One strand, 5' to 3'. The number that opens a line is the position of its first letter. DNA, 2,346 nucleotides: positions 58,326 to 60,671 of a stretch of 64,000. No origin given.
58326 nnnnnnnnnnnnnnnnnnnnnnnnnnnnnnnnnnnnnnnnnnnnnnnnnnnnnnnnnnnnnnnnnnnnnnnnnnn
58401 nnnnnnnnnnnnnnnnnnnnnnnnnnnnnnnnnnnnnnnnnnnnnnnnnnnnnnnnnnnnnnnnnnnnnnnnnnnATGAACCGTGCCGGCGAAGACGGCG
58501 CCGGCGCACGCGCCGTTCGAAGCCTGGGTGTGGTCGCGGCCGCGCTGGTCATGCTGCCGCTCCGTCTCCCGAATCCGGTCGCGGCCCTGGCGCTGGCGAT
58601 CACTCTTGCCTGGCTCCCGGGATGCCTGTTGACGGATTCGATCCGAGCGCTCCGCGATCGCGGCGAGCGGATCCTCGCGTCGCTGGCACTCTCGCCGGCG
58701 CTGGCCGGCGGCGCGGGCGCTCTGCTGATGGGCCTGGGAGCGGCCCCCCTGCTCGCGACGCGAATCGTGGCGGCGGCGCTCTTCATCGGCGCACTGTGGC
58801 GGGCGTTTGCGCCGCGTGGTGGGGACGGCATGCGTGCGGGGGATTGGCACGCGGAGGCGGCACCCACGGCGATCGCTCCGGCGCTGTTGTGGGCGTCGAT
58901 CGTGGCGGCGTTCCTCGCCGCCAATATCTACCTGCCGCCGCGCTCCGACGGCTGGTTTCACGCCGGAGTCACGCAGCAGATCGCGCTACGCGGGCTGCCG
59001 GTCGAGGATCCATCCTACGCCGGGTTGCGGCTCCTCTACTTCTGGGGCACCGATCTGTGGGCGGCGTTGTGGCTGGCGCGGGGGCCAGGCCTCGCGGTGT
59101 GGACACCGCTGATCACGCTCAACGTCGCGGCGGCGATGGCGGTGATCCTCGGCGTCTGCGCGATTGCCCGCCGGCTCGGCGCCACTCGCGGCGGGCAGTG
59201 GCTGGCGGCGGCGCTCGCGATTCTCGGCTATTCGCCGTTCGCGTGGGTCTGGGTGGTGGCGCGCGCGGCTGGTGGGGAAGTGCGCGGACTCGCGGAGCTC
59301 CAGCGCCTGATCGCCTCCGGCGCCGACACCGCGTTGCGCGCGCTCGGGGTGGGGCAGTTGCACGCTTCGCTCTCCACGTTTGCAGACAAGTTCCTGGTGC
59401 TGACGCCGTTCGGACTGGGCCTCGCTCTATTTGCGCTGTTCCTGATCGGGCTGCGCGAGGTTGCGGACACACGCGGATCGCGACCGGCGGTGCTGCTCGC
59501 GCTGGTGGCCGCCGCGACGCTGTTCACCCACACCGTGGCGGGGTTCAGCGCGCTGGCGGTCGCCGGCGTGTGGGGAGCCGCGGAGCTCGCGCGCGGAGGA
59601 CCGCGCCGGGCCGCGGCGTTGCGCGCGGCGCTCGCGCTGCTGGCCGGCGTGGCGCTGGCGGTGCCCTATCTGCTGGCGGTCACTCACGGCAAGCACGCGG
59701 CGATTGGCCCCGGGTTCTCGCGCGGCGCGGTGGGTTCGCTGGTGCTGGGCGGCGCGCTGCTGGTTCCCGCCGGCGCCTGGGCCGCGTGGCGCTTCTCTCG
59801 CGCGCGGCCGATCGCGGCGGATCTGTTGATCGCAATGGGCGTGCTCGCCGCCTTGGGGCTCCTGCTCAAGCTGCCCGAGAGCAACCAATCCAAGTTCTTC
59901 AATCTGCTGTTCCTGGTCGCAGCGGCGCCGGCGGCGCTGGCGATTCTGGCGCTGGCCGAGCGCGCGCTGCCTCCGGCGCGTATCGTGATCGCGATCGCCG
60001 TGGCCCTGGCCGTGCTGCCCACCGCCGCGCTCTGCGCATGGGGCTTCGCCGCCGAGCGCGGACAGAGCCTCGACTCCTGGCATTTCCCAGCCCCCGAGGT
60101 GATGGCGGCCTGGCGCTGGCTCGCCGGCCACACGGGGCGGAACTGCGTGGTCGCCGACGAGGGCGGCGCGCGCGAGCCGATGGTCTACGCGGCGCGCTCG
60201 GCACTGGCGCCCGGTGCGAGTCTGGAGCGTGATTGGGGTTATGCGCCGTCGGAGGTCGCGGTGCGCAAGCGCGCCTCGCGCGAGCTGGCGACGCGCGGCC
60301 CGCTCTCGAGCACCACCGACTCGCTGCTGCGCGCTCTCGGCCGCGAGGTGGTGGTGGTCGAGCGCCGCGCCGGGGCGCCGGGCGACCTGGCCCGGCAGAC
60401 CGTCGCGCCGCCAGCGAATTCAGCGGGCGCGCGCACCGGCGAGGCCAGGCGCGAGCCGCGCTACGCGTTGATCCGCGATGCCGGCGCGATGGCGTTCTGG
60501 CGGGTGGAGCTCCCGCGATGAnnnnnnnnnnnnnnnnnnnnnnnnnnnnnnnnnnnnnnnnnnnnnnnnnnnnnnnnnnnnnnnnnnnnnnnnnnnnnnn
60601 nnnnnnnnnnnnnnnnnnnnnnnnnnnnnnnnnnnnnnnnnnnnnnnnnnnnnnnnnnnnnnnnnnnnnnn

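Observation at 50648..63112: Arn/Gtr-like lipid-carrier amino-sugar glycosylation module embedded in a Wza-Wzc-type EPS locus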

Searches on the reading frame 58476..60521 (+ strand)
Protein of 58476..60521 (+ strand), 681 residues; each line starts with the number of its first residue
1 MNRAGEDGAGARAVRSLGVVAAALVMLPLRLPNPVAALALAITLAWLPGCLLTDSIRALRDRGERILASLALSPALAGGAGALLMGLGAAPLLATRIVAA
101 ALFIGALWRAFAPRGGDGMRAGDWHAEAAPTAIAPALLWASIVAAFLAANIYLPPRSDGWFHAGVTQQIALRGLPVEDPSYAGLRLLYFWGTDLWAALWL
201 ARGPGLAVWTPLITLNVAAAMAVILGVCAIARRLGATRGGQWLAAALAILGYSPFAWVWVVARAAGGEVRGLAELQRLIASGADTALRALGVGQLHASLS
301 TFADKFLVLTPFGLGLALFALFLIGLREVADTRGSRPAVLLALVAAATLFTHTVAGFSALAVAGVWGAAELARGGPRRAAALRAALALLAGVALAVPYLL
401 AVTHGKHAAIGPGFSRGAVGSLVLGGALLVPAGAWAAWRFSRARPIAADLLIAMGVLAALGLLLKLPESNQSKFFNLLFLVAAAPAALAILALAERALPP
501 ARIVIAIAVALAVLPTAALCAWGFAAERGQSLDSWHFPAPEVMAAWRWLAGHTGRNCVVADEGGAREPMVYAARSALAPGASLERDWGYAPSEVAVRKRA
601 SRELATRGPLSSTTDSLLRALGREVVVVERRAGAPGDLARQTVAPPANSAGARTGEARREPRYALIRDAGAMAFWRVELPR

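Call 6: search_protein_families(library=pfam, proteins=[window:58476-60521:+], max_evalue=0.01)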
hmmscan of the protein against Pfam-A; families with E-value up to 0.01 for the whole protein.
window:58476-60521:+ (681 aa): 0 families

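Call 9: search_protein_families(library=ncbifam, proteins=[window:58476-60521:+], max_evalue=0.01)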
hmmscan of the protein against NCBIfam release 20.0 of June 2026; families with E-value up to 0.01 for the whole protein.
window:58476-60521:+ (681 aa): 0 families

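Call 11: find_homologous_proteins(query=window:58476-60521:+)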
Query window:58476-60521:+ (681 aa): 93 proteins with E <= 0.001 among 8000 candidates.
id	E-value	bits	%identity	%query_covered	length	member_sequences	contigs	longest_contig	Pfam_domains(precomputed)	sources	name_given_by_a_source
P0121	0.0e+0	1396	99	100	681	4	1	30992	-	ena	-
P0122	4.4e-230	784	60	99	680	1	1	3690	-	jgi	-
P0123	6.9e-218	743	59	99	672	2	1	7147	-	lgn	-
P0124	1.3e-206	706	76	70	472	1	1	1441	-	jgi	jgi:hypothetical protein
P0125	1.0e-181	624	54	98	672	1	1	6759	-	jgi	jgi:hypothetical protein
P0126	5.7e-170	585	53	96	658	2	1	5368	-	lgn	-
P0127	3.1e-165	569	51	96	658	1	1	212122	-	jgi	-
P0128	1.9e-140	487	50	80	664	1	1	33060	-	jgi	jgi:hypothetical protein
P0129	6.3e-140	486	54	73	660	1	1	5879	-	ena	-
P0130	2.9e-136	474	49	89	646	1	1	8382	PF20176.4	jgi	jgi:hypothetical protein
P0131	3.2e-135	470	53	73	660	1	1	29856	-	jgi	jgi:hypothetical protein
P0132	4.3e-135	470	51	78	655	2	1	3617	-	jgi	jgi:hypothetical protein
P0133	6.5e-133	463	50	83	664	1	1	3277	-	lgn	-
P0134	1.4e-132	461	47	96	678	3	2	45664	-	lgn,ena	-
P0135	9.9e-131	455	50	79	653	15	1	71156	-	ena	-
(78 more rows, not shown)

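Call 19: search_solved_structures(query=A2, max_evalue=10)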
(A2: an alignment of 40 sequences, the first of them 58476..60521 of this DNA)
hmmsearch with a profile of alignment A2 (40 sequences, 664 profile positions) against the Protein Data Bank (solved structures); distinct sequences matched with E-value up to 10: 0.

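Call 22: search_protein_families(library=pfam, alignment_id=A2, max_evalue=1)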
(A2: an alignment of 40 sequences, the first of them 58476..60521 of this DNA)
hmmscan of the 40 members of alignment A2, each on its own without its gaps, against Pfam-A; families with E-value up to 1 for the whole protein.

A. member 1, window:58476-60521:+ (681 aa): 0 families

B. families by the number of members that match (of 40 scanned): 13 families
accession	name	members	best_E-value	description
PF20604.3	DUF6798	10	0.0066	Domain of unknown function (DUF6798)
PF20176.3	DUF6541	5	9.3e-05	Family of unknown function (DUF6541)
PF10131.15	PTPS_related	2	0.049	6-pyruvoyl-tetrahydropterin synthase related domain; membrane protein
PF17394.7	KleE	1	0.0033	Uncharacterized KleE stable inheritance protein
PF07213.16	DAP10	1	0.046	DAP10 membrane protein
PF10784.15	Plasmid_stab_B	1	0.067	Plasmid stability protein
PF06522.17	B12D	1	0.12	NADH-ubiquinone reductase complex 1 MLRQ subunit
PF14964.11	INTS15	1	0.21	Integrator complex subunit 15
PF12732.12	YtxH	1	0.22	YtxH-like protein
PF09679.15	TraQ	1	0.36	Type-F conjugative transfer system pilin chaperone (TraQ)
PF05255.16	UPF0220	1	0.41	Uncharacterised protein family (UPF0220)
PF06432.16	GPI2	1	0.6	Phosphatidylinositol N-acetylglucosaminyltransferase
PF06728.19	PIG-U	1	0.77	GPI transamidase subunit PIG-U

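Call 25: predict_structure(alignment_id=A2)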
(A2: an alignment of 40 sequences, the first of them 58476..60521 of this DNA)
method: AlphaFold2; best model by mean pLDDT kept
length: 681 residues; sequences in the alignment: 40
mean_pLDDT: 91.8   pTM: 0.93
mean pLDDT of the five models: 91.8, 90.7, 90.2, 90.2, 90.2
residues with pLDDT >= 90: 556; 70-90: 75; 50-70: 42; < 50: 8
segments of 3 or more residues with pLDDT < 50: 118-120
pLDDT, mean of each block of 10 residues (from residue 1): 66 91 98 98 98 94 95 98 98 98 96 63 52 92 97 92 97 94 94 98 97 98 98 96 98 95 87 87 92 95 95 98 98 96 98 97 98 95 98 97 84 94 97 98 97 98 93 97 98 97 97 96 92 77 96 96 88 93 80 93 91 95 96 77 56 57 96 94 75
secondary structure, 60 per line:
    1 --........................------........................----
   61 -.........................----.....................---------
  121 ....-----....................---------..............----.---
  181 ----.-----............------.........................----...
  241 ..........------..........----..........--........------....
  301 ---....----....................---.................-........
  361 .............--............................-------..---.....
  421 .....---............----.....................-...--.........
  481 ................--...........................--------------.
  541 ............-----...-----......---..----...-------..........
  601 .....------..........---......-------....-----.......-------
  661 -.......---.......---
elements in order: H3-26 H33-56 H62-86 H91-111 H121-124 H130-149 H159-172 H191-202 H209-233 H238-250 H257-266 H271-280 H283-290 H297-300 H304-307 H312-331 H335-351 H353-373 H376-403 H416-425 H429-440 H445-463 H472-496 H499-525 H540-552 E558-560 H566-571 H591-605 H612-621 E625-630 H638-641 H647-653 E662-668 E672-678

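Call 29: fold_search(model_id=the predicted structure, library=pdb)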
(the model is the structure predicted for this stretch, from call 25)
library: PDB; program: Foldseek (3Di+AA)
matches with E <= 10: 171; with E <= 0.001: 17
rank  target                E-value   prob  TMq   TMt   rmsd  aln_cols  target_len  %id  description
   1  8if8_C                1.8e-06  1.00  0.48  0.54  14.0       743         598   13  Arabinosyltransferase AftA (released 2023-05-31)
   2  7oci_F                1.9e-05  1.00  0.44  0.46  10.0       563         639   10  Cryo-EM structure of yeast Ost6p containing oligosaccharyltransferase complex (released 2022-02-16)
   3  6ftg_5                3.0e-05  1.00  0.45  0.47  10.7       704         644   11  Subtomogram average of OST-containing ribosome-translocon complexes from canine rough microsomal membranes (released 2018-03-21)
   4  6c26_A                3.0e-05  1.00  0.41  0.43  11.2       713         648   10  The Cryo-EM structure of a eukaryotic oligosaccharyl transferase complex (released 2018-01-31)
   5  8if8_B                4.4e-05  1.00  0.46  0.49  14.5       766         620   14  Arabinosyltransferase AftA (released 2023-05-31)
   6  6ezn_F                5.4e-05  1.00  0.41  0.43  10.3       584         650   12  Cryo-EM structure of the yeast oligosaccharyltransferase (OST) complex (released 2018-01-17)
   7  8age_A                6.4e-05  1.00  0.44  0.46   9.6       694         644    9  Structure of yeast oligosaccharylransferase complex with acceptor peptide bound (released 2022-12-07)
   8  6s7o_A                7.2e-05  1.00  0.43  0.44   7.1       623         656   10  Cryo-EM structure of human oligosaccharyltransferase complex OST-A (released 2019-12-18)
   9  8agb_A                7.5e-05  1.00  0.42  0.44  10.8       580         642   10  Structure of yeast oligosaccharylransferase complex with lipid-linked oligosaccharide bound (released 2022-12-07)
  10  8agc_A                1.1e-04  1.00  0.37  0.36  13.1       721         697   11  Structure of yeast oligosaccharylransferase complex with lipid-linked oligosaccharide and non-acceptor peptide bound (released 2022-12-07)
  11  8pn9_A                1.2e-04  1.00  0.41  0.42   8.6       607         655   11  Structure of human oligosaccharyltransferase OST-A complex bound to NGI-1 (released 2024-05-08)
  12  7zli_A                1.2e-04  1.00  0.40  0.40  13.2       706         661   10  Cryo-EM structure of C-mannosyltransferase CeDPY19, in complex with Dol25-P-Man and bound to CMT2-Fab and anti-Fab nan (released 2023-01-11)
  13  8b6l_I                1.5e-04  1.00  0.36  0.36  14.7       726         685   11  Subtomogram average of the human Sec61-TRAP-OSTA-translocon (released 2022-12-07)
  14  6gxc_A                1.9e-04  1.00  0.36  0.35  13.3       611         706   14  Bacterial oligosaccharyltransferase PglB in complex with an inhibitory peptide and a reactive lipid-linked oligosaccha (released 2018-11-14)
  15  7zlg_A                2.2e-04  1.00  0.40  0.41  11.6       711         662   10  Cryo-EM structure of C-mannosyltransferase CeDPY19, in complex with acceptor peptide and bound to CMT2-Fab and anti-Fa (released 2023-01-11)
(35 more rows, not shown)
